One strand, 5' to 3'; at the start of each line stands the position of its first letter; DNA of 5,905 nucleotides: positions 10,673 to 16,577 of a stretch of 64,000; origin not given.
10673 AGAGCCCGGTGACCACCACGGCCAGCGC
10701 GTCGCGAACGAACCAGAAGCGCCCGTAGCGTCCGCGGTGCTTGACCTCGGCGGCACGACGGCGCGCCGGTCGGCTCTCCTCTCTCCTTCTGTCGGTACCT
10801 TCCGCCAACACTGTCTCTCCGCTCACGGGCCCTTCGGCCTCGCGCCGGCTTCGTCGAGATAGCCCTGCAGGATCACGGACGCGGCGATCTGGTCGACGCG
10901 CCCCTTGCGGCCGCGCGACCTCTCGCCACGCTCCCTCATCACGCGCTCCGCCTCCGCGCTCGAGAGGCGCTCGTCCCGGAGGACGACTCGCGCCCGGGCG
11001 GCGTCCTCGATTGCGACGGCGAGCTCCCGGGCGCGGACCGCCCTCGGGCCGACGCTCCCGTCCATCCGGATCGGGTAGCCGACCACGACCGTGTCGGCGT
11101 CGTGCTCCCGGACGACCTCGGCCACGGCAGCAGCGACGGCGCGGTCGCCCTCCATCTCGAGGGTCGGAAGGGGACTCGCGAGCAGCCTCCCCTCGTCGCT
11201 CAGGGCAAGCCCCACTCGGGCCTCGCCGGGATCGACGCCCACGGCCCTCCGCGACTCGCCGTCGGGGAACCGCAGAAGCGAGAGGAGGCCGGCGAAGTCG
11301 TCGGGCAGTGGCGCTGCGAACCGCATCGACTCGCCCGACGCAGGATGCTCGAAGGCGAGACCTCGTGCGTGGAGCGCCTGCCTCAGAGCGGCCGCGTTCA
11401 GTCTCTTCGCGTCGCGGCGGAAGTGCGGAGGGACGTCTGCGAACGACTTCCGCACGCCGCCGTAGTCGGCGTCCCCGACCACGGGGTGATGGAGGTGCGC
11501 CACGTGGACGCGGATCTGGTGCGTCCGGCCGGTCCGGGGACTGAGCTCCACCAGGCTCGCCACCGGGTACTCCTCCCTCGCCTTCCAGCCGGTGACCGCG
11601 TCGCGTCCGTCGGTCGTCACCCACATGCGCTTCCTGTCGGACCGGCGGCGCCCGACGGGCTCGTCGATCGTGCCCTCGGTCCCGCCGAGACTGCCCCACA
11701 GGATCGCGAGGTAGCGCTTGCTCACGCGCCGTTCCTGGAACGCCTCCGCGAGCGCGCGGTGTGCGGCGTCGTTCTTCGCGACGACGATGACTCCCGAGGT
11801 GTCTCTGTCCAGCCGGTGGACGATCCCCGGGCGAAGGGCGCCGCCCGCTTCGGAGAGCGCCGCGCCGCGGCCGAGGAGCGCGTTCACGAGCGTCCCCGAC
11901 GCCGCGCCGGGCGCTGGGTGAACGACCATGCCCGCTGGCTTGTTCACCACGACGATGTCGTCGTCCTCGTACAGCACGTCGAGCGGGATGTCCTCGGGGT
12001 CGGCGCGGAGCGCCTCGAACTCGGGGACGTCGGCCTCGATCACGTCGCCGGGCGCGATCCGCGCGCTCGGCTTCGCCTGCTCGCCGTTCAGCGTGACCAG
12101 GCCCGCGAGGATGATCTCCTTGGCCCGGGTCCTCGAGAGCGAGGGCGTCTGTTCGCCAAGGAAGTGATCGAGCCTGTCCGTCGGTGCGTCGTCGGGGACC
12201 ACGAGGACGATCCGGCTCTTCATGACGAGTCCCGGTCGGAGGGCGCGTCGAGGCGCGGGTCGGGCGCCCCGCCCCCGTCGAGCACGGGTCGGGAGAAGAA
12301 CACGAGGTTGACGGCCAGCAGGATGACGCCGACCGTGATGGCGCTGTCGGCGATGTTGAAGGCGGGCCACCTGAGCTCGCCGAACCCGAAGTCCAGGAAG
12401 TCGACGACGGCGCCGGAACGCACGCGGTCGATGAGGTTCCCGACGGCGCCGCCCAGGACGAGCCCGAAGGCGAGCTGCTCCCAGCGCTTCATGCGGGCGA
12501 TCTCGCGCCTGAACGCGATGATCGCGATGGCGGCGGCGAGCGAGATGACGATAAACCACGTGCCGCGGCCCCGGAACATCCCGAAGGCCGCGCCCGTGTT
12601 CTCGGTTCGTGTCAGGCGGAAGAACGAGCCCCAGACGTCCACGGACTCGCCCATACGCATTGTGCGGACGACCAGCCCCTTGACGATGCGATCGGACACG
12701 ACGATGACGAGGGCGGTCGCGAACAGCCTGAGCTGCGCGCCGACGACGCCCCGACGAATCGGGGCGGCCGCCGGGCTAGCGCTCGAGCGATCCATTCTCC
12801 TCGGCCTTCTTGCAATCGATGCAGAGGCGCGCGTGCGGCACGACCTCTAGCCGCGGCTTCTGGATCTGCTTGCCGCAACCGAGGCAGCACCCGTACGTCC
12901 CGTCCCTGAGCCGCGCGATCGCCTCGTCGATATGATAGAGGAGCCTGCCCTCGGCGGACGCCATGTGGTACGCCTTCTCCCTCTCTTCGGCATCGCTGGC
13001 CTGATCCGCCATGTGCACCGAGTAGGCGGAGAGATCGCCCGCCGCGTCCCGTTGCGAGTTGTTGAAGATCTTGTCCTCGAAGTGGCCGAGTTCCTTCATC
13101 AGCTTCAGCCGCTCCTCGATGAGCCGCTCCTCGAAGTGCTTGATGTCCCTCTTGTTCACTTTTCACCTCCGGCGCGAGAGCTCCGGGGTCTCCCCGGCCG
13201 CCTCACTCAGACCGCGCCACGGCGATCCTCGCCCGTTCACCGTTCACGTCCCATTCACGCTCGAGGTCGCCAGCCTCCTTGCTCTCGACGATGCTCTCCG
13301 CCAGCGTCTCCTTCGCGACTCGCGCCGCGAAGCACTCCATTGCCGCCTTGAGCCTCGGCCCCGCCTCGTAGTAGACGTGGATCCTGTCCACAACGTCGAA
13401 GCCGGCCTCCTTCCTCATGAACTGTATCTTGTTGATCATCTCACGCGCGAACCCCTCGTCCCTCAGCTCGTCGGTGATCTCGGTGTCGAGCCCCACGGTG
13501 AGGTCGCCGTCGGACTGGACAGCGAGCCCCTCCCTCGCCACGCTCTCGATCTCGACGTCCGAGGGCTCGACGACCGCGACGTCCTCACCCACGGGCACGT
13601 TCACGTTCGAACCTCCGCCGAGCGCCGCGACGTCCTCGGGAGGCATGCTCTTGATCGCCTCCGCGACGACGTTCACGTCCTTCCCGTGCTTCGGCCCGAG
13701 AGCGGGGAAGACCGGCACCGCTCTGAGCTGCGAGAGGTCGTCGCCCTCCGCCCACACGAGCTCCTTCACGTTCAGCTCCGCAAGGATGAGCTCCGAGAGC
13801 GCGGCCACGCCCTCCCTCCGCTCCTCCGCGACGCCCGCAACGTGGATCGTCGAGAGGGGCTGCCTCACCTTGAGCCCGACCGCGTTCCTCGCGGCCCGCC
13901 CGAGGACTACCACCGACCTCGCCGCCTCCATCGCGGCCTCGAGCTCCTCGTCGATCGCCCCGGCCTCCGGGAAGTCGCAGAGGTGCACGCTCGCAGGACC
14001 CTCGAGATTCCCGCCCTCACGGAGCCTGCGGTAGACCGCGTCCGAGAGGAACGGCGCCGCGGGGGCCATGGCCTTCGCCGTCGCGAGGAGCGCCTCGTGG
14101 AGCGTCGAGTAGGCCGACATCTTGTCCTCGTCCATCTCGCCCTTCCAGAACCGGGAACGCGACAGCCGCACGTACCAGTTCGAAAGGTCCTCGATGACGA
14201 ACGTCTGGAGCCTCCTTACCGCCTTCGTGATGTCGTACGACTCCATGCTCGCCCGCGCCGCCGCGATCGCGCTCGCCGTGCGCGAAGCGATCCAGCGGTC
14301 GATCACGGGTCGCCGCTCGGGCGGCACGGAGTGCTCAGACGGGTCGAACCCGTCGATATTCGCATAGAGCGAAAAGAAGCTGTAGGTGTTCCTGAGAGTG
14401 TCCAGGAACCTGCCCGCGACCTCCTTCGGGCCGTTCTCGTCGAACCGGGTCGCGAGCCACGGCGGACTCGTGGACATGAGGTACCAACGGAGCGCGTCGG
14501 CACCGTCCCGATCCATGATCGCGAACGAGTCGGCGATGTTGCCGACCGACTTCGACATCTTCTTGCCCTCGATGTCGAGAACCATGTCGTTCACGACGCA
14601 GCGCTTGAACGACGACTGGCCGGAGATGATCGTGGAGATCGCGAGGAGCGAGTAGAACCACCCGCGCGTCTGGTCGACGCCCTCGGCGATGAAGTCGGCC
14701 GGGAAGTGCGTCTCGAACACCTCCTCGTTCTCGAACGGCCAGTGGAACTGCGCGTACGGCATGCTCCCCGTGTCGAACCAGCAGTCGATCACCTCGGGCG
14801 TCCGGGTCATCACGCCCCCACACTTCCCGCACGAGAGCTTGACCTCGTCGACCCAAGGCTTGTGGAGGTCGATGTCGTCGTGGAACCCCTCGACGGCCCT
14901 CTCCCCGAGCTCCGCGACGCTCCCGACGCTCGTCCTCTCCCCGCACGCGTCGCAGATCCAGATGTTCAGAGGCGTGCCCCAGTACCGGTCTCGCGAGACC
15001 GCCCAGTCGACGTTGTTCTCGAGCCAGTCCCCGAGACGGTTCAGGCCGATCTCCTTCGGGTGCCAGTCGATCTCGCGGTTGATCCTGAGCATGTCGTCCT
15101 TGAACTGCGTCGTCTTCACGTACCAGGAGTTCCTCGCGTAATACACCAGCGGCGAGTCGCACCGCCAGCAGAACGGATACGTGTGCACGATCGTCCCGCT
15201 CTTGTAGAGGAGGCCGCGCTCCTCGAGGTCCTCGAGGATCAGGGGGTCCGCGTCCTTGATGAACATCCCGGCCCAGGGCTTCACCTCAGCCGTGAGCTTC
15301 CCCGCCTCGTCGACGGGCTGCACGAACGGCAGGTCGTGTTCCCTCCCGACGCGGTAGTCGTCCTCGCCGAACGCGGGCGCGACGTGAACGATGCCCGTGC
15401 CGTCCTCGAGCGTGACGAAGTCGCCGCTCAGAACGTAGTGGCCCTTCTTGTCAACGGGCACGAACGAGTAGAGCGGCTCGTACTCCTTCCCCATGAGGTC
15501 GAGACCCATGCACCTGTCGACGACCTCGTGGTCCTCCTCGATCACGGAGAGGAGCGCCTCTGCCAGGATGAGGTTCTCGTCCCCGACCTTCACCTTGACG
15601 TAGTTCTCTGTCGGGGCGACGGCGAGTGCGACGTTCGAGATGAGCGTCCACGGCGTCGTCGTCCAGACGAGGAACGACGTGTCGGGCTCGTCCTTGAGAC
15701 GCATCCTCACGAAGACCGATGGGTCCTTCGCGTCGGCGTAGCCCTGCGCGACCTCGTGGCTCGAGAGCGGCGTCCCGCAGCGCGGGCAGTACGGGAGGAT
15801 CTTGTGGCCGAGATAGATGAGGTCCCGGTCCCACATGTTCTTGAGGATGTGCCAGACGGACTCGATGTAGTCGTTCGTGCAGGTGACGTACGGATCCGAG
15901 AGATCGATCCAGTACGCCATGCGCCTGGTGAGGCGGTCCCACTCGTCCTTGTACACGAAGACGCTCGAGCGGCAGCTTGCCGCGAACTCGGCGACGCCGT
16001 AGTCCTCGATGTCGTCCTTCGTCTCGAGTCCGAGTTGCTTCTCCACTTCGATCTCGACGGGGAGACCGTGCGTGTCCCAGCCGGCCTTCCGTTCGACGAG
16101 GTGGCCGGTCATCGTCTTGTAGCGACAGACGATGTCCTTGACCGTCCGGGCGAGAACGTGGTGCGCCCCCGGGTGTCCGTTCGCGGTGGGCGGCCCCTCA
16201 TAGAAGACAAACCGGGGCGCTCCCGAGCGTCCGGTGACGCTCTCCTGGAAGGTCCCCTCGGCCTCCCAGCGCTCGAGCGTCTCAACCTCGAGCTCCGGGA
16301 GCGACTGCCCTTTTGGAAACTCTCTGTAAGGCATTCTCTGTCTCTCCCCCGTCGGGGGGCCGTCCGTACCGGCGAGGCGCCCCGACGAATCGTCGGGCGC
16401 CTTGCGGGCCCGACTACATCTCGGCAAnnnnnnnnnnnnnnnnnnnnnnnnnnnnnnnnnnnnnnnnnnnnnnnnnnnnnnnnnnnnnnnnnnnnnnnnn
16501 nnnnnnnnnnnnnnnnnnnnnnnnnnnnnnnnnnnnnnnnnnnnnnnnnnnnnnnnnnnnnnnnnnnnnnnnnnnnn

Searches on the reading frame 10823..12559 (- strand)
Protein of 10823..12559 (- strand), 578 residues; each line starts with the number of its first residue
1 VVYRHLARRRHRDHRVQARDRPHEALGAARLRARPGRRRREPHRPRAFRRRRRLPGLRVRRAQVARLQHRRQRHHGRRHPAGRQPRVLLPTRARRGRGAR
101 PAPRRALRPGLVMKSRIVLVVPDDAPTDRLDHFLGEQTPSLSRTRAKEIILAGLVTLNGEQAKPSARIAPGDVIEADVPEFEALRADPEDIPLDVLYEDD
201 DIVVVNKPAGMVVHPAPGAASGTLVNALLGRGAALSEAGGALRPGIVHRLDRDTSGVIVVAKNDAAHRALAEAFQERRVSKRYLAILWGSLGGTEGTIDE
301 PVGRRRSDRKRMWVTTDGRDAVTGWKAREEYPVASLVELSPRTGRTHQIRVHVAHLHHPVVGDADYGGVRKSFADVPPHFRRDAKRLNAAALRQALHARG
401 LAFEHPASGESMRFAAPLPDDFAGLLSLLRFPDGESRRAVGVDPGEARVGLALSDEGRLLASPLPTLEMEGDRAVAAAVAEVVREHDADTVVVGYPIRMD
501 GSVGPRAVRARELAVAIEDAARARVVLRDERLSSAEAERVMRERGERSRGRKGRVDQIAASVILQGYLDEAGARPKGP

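Call 42: search_protein_families(library=pfam, proteins=[window:10823-12559:-], max_evalue=0.00001)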
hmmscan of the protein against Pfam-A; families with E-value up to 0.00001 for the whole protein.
window:10823-12559:- (578 aa): 3 families
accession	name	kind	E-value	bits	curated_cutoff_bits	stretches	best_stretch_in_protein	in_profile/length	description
PF03652.20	RuvX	-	1.2e-36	126.5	29.2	1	438-569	2-133/134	Holliday junction resolvase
PF00849.27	PseudoU_synth_2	-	2.5e-31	109.4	26.8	1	201-355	1-152/152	RNA pseudouridylate synthase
PF01479.30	S4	-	1.5e-08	34.7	22.8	1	129-174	2-48/48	S4 domain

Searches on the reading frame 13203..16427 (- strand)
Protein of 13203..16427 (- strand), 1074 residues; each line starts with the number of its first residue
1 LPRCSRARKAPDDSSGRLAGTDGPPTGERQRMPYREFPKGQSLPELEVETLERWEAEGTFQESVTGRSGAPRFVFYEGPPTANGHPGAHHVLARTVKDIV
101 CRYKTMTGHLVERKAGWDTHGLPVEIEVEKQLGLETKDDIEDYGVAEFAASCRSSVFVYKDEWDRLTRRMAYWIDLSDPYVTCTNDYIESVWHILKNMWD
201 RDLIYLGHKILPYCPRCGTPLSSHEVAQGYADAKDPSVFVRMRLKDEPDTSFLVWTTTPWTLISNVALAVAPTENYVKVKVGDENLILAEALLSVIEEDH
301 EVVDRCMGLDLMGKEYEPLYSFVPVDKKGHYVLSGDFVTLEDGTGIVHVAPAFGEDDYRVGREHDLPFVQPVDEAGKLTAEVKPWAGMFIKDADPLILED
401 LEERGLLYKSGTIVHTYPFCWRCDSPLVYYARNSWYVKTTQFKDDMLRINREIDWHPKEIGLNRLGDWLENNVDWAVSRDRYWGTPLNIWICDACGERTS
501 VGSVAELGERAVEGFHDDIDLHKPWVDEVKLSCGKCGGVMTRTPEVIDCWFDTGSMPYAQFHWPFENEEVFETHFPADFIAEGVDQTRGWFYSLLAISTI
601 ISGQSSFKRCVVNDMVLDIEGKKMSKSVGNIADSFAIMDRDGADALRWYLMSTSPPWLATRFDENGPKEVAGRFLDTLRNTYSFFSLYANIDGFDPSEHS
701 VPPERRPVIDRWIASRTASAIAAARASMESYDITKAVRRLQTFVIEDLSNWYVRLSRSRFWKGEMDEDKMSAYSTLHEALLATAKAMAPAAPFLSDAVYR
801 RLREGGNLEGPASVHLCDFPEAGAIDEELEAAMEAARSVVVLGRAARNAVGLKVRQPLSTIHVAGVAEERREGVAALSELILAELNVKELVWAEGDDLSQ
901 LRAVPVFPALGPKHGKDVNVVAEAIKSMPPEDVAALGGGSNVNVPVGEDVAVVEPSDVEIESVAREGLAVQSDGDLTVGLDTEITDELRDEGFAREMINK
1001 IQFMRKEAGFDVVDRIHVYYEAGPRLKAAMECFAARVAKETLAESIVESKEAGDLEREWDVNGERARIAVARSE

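Call 42: search_protein_families(library=pfam, proteins=[window:13203-16427:-], max_evalue=0.00001)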
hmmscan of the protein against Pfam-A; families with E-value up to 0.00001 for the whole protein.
window:13203-16427:- (1074 aa): 4 families
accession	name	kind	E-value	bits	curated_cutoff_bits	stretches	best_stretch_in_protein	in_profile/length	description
PF00133.28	tRNA-synt_1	-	3.4e-120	402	22.7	1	50-654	2-406/414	tRNA synthetases class I (I, L, M and V)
PF19302.4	DUF5915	-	3e-48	164.4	27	1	879-1072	2-194/195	Domain of unknown function (DUF5915)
PF08264.19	Anticodon_1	-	3.6e-31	108.5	25.1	1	710-860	1-146/148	Anticodon-binding domain of tRNA ligase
PF09334.17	tRNA-synt_1g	-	3.3e-14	52.9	20.1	0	599-660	303-364/391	tRNA synthetases class I (M)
